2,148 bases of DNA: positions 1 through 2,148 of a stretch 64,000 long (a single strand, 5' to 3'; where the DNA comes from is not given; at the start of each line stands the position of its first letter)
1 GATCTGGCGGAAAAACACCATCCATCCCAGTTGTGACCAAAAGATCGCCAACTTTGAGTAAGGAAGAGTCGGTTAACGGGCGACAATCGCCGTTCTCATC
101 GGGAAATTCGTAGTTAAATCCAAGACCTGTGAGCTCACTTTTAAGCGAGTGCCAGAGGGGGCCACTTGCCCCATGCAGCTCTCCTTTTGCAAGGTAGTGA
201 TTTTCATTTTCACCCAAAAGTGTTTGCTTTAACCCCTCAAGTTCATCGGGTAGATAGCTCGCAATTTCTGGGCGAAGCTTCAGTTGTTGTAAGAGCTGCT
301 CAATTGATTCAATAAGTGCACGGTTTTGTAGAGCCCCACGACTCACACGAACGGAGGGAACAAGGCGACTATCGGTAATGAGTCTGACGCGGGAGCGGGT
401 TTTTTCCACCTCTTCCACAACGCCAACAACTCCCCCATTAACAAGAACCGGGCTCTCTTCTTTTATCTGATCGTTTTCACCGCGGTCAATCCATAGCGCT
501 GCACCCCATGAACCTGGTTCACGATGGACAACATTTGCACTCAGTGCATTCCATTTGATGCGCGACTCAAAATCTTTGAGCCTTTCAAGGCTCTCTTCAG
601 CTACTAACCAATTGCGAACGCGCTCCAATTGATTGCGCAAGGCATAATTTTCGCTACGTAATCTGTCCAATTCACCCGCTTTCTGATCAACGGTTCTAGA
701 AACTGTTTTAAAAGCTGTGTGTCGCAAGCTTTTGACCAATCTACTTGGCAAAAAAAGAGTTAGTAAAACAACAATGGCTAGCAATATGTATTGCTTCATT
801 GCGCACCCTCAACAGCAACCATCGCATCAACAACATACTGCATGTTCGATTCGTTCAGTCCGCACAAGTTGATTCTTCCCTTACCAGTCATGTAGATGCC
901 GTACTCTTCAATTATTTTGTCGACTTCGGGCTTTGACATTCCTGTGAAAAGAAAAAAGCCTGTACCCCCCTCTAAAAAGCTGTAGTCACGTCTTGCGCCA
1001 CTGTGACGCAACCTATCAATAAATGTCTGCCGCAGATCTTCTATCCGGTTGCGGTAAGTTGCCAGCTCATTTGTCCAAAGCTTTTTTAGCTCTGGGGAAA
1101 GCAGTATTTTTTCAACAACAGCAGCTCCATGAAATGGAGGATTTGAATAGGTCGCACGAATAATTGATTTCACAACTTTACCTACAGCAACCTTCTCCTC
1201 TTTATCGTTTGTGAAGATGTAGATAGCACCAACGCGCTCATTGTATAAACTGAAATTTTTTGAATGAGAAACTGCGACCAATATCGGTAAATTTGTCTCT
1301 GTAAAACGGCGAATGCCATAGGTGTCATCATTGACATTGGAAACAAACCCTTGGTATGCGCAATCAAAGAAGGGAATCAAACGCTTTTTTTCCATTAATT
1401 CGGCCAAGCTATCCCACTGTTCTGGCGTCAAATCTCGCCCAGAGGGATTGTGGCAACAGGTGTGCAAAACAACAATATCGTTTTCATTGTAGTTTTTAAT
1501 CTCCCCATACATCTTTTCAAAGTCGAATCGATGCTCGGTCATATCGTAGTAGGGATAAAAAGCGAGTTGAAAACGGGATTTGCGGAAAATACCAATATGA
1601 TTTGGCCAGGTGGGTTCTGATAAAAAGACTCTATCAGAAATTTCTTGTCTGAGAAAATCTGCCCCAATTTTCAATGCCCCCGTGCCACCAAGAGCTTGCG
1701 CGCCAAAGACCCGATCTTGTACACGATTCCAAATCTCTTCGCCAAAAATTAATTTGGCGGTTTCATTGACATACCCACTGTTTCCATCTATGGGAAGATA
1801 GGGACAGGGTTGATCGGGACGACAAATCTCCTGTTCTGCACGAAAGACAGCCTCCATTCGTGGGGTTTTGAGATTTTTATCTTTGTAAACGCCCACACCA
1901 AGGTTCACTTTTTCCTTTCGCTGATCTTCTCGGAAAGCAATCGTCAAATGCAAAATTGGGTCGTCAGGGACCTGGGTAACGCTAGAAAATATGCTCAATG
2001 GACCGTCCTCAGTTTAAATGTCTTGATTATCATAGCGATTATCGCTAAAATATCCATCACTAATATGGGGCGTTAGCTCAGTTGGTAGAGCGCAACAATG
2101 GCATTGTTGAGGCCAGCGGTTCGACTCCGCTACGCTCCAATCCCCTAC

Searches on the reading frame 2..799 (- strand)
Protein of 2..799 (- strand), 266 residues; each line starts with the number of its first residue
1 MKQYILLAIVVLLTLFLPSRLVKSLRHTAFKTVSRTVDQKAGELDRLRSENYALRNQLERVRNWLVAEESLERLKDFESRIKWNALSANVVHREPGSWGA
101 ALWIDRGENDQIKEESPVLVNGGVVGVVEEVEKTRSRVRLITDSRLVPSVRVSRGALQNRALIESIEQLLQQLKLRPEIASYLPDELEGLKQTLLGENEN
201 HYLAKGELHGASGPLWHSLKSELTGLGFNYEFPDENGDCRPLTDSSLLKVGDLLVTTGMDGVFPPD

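Call 14: search_protein_families(library=ncbifam, proteins=[window:2-799:-], max_evalue=0.00001)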
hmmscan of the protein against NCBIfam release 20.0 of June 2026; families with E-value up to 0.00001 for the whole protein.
window:2-799:- (266 aa): 12 families
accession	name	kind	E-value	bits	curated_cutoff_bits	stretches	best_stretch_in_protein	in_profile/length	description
NF011450.0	PRK14872.1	equivalog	6.7e-46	157.1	407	1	3-265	15-279/338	rod shape-determining protein MreC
TIGR00219.1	mreC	equivalog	2e-17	63.3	92.75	1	27-166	55-197/283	rod shape-determining protein MreC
NF010527.0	PRK13922.6-2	equivalog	2.5e-15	56.4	289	1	20-154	29-164/249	rod shape-determining protein MreC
NF010532.0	PRK13922.9-3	equivalog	8.6e-14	51.3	243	1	44-152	67-175/280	rod shape-determining protein MreC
NF010520.0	PRK13922.13-5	equivalog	7.9e-11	41.7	343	1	18-152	47-177/263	rod shape-determining protein MreC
NF010519.0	PRK13922.13-4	equivalog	9.3e-11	41.5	505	1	33-158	75-193/406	rod shape-determining protein MreC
NF010518.0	PRK13922.13-3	equivalog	1.2e-10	41.1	385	1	35-156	74-200/295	rod shape-determining protein MreC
NF010513.0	PRK13922.12-3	equivalog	2.8e-10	40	380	1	26-156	65-201/305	rod shape-determining protein MreC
NF010512.0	PRK13922.12-1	equivalog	6.3e-10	38.8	336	1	36-145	65-181/287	rod shape-determining protein MreC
NF010524.0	PRK13922.14-4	equivalog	3.4e-08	32.9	332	1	28-142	59-176/270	rod shape-determining protein MreC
NF010510.0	PRK13922.11-5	equivalog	1.3e-06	27.7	415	1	36-154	68-187/334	rod shape-determining protein MreC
NF010533.0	PRK13922.9-5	equivalog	5e-06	25.8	384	0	46-145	84-190/345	rod shape-determining protein MreC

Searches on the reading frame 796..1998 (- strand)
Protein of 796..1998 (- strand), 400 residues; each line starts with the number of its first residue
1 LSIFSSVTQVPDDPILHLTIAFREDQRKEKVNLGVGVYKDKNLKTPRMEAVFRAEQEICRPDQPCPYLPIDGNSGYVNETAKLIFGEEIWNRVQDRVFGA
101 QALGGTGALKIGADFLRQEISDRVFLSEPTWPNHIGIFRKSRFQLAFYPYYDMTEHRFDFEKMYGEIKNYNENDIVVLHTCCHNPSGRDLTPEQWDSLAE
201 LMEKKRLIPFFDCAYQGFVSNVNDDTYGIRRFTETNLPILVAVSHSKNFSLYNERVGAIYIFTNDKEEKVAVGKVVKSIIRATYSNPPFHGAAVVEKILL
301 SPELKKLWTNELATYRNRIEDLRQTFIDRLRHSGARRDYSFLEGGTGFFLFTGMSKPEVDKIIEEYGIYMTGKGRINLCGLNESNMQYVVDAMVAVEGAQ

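Call 14: search_protein_families(library=ncbifam, proteins=[window:796-1998:-], max_evalue=0.00001)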
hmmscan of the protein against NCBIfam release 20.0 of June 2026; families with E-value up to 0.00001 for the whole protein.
window:796-1998:- (400 aa): 7 families
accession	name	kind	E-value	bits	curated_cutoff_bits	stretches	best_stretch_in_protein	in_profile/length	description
NF006719.0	PRK09257.1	subfamily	7.5e-145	483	377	1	3-396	1-395/397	aromatic amino acid transaminase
NF006388.0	PRK08637.1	equivalog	2.6e-13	49.7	301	1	25-368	43-395/433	hypothetical protein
NF005744.0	PRK07568.1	subfamily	2.1e-07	30.1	389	1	104-269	96-255/398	pyridoxal phosphate-dependent aminotransferase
NF005305.0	PRK06836.1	equivalog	2.9e-06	26.8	376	1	153-352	153-336/396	pyridoxal phosphate-dependent aminotransferase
NF041364.1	GntC_guanitoxin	equivalog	5.1e-06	25.6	415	1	104-260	68-220/356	guanitoxin biosynthesis PLP-dependent (S)-gamma-hydroxy-L-arginine cyclodehydratase GntC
NF004770.0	PRK06108.1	subfamily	6.6e-06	25.2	422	1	103-261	103-258/396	pyridoxal phosphate-dependent aminotransferase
TIGR01265.1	tyr_nico_aTase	subfamily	8.3e-06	25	292.45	1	103-282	103-273/403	tyrosine/nicotianamine family aminotransferase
